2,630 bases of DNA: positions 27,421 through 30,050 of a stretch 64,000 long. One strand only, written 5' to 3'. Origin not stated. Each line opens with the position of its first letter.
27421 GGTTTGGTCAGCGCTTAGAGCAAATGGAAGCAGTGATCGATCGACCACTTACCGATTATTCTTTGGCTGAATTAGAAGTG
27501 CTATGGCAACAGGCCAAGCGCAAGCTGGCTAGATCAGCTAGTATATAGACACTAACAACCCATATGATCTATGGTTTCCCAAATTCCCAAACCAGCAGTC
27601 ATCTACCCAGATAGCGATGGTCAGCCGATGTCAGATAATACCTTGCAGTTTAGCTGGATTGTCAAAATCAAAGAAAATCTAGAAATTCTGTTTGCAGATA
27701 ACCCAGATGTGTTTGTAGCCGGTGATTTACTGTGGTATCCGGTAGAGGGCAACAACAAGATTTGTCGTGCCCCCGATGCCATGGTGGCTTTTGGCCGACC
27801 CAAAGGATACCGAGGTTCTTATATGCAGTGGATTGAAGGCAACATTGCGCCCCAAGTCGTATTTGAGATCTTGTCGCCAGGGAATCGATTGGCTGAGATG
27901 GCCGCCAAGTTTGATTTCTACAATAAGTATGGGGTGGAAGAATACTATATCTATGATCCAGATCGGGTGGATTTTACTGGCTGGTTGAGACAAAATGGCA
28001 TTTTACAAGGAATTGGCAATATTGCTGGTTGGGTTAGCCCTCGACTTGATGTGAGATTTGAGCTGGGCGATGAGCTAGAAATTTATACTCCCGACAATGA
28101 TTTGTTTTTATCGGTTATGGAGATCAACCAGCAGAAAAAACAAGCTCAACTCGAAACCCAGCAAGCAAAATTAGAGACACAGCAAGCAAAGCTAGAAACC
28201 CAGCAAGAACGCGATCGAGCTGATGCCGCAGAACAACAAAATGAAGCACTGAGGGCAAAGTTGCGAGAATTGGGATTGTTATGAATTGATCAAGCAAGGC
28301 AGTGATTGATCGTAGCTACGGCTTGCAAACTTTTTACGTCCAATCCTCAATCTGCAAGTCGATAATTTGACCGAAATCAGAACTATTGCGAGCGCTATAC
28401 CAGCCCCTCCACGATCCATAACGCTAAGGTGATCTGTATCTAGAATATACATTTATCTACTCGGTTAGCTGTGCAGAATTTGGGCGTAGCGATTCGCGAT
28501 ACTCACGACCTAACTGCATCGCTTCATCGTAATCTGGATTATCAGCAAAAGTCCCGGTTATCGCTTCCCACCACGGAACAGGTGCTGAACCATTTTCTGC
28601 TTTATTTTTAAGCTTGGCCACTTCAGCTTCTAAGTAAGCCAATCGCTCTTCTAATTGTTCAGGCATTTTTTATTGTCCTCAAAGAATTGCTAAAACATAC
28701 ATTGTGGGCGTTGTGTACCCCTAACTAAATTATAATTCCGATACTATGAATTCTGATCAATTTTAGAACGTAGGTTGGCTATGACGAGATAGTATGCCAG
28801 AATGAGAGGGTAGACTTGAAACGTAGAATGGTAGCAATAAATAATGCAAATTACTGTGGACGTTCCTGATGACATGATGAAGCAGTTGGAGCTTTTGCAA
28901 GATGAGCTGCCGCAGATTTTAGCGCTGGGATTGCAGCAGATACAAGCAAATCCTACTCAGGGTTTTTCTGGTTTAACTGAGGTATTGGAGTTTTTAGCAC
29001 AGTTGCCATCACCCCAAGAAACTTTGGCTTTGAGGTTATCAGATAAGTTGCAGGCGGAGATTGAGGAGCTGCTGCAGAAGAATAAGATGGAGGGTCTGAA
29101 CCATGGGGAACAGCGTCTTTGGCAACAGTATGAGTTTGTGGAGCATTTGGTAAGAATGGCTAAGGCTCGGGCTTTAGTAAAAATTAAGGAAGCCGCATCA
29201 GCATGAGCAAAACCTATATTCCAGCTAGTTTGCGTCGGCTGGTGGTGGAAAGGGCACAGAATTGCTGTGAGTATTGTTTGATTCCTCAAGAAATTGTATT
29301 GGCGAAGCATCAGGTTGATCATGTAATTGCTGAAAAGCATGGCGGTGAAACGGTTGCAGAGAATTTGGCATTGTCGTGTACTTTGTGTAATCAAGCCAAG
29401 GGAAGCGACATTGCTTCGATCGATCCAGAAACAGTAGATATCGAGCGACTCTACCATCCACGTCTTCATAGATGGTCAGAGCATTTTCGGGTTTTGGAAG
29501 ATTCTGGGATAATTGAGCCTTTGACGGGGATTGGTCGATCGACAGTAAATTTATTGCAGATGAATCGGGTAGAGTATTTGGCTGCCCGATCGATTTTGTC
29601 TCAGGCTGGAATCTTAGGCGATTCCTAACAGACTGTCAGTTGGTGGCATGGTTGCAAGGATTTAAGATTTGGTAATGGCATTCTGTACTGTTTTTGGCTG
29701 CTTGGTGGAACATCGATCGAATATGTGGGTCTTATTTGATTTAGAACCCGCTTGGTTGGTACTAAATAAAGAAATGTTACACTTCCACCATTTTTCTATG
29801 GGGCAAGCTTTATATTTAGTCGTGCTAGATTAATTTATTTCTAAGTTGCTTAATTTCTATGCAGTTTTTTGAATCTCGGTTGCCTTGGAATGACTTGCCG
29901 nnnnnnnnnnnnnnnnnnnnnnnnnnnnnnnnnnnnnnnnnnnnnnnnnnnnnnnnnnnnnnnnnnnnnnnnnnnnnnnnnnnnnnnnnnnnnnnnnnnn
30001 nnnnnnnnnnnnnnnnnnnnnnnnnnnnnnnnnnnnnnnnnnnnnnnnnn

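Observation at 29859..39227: Ten same-strand ORFs (nine genes if the split GTPase is counted once) forming a compositionally mosaic accessory array that matches no described system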

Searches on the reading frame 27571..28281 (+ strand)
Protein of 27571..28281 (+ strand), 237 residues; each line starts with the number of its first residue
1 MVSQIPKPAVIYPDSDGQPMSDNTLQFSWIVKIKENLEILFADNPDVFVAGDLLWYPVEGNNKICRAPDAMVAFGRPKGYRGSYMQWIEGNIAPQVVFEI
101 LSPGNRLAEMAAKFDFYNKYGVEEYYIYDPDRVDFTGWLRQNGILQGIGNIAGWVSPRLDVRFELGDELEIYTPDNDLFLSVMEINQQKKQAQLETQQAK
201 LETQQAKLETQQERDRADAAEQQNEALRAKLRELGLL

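Call 34: search_protein_families(library=padloc, proteins=[window:27571-28281:+], max_evalue=0.01)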
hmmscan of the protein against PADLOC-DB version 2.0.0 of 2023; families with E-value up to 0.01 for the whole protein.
window:27571-28281:+ (237 aa): 3 families
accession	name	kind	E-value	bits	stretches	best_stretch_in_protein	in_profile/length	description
PDLC04832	PDC-S03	-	5.9e-10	37.2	1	61-132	79-144/188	-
PDLC04834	PDC-S03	-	3.7e-08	31.3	1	92-131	102-141/184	-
PDLC04833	PDC-S03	-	8e-08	30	1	58-135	88-166/207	-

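Call 35: search_protein_families(library=pfam, proteins=[window:27571-28281:+], max_evalue=0.1)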
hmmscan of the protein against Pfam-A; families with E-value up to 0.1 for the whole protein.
window:27571-28281:+ (237 aa): 2 families
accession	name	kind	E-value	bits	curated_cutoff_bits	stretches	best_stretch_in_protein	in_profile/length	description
PF05685.18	Uma2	-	2.2e-13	50.5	27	1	42-146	49-147/172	Putative restriction endonuclease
PF16325.11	Peptidase_U32_C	-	0.051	14.2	28.2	0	162-199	26-64/83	Peptidase family U32 C-terminal domain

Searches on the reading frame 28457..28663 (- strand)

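Call 35: search_protein_families(library=pfam, proteins=[window:28457-28663:-], max_evalue=0.1)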
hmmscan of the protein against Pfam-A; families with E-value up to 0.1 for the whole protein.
window:28457-28663:- (68 aa): 2 families
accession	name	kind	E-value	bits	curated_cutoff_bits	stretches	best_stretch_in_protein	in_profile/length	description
PF24422.1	DUF7552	-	0.014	16.1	27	1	22-62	24-61/76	Domain of unknown function (DUF7552)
PF06698.16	DUF1192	-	0.034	14.7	25.5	1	2-23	23-44/58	Protein of unknown function (DUF1192)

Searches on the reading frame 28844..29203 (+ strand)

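Call 34: search_protein_families(library=padloc, proteins=[window:28844-29203:+], max_evalue=0.01)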
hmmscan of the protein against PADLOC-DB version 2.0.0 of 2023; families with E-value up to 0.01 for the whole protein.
window:28844-29203:+ (120 aa): 0 families

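Call 35: search_protein_families(library=pfam, proteins=[window:28844-29203:+], max_evalue=0.1)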
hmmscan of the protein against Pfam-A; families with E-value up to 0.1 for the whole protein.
window:28844-29203:+ (120 aa): 1 family
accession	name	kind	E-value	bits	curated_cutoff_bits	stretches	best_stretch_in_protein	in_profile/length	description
PF10189.15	Ints3_N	-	0.047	13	25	1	10-87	171-245/409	Integrator complex subunit 3 N-terminal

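Call 82: search_protein_families(library=phrogs, proteins=[window:28844-29203:+], max_evalue=0.01)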
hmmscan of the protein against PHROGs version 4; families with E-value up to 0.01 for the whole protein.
window:28844-29203:+ (120 aa): 1 family
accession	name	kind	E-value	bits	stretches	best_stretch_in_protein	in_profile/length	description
phrog_3176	-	unknown function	0.009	16.2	0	10-86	76-153/330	-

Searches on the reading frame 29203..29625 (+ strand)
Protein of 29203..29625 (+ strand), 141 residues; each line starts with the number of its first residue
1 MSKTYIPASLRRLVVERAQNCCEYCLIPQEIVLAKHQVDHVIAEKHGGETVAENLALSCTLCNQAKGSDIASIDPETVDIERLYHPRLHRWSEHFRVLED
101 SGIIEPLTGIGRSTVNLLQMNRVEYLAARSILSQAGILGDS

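Call 34: search_protein_families(library=padloc, proteins=[window:29203-29625:+], max_evalue=0.01)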
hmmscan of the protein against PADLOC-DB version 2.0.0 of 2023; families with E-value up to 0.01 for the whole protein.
window:29203-29625:+ (141 aa): 20 families
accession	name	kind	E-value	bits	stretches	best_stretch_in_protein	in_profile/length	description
PDLC00345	PtuB1|PtuB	-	1.2e-10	39.3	1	15-126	47-167/223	Unknown function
PDLC00325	PtuB1|PtuB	-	4.2e-10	37.6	1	8-123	40-165/213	Unknown function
PDLC00335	PtuB1|PtuB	-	1.3e-08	32.6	1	9-125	38-168/214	Unknown function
PDLC00342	PtuB1|PtuB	-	2.4e-07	28.4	1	12-128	40-149/247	Unknown function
PDLC00315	PtuB1|PtuB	-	2.5e-07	28.7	1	15-71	26-81/227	Unknown function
PDLC00337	PtuB1|PtuB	-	3e-07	28.5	1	5-130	42-161/216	Unknown function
PDLC00323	PtuB1|PtuB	-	6.7e-06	23.9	1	23-88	35-103/215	Unknown function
PDLC00313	PtuB1|PtuB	-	9e-06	23.3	0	21-68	53-101/240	Unknown function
PDLC00292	PtuA1|PtuA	-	1.1e-05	22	1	53-130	105-191/726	AAA ATPase domain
PDLC00317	PtuB1|PtuB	-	1.9e-05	22.7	1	19-130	59-165/244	Unknown function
PDLC00348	PtuB1|PtuB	-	8.7e-05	20.1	1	17-80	50-114/198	Unknown function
PDLC00352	PtuB1|PtuB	-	0.00013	19.7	1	10-96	37-134/206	Unknown function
PDLC00332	PtuB1|PtuB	-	0.0006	17.7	1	9-129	37-160/212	Unknown function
PDLC00350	PtuB1|PtuB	-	0.00067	17.6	1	11-123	41-167/224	Unknown function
PDLC00288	PtuA1|PtuA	-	0.00067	16.3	1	54-130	112-198/733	AAA ATPase domain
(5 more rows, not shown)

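Call 35: search_protein_families(library=pfam, proteins=[window:29203-29625:+], max_evalue=0.1)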
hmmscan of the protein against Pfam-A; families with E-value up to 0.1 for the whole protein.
window:29203-29625:+ (141 aa): 3 families
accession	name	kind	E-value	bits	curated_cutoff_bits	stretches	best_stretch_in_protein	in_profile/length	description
PF01844.29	HNH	-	9.9e-14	51.7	21.4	1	22-68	1-46/47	HNH endonuclease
PF14279.12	HNH_5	-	4.8e-06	26.8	27.5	1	22-70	1-47/56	HNH endonuclease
PF02945.21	Endonuclease_7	-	0.021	15.1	23.6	1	6-68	10-65/82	Recombination endonuclease VII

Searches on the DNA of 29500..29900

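Call 70: search_rna_families(source=window, start=29500, end=29900, threshold=evalue, max_evalue=1)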
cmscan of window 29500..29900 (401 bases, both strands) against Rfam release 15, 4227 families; matches with E-value up to 1: 1.
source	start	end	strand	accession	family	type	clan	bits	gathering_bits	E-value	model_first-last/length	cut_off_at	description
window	29734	29793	+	RF02903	AaHKsRNA96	Gene; antisense;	-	20.1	43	0.64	1-117/117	no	Aggregatibacter sRNA 96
